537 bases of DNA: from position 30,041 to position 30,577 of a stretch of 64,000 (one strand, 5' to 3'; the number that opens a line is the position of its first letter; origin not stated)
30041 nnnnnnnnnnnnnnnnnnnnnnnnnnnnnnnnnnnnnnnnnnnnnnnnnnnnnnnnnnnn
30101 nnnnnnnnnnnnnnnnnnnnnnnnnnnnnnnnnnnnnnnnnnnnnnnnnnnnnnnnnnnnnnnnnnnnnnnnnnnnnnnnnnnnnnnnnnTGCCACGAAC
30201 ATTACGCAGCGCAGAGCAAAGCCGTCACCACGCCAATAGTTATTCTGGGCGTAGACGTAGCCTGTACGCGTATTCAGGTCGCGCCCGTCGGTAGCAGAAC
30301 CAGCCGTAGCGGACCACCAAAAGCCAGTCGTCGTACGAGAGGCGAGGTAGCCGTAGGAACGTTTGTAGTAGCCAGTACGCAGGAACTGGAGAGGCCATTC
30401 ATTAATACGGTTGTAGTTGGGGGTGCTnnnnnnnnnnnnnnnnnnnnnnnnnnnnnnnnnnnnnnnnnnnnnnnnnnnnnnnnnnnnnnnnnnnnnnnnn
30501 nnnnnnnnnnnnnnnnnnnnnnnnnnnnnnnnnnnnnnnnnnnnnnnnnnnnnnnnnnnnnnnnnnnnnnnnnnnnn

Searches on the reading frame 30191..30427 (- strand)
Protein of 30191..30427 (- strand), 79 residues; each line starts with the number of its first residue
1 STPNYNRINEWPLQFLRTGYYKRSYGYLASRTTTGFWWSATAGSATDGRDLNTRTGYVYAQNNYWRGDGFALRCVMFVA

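Call 22: search_protein_families(library=ncbifam, proteins=[window:30191-30427:-], max_evalue=1)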
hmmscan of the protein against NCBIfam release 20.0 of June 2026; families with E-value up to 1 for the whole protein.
seq(79 aa): 0 families

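Call 23: search_protein_families(library=pfam, proteins=[window:30191-30427:-], max_evalue=1)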
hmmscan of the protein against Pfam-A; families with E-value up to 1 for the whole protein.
seq(79 aa): 1 family
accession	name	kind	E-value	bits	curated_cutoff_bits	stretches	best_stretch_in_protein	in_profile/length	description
PF09603.15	Fib_succ_major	-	0.034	14.8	33.9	1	10-75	122-186/187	Fibrobacter succinogenes major domain (Fib_succ_major)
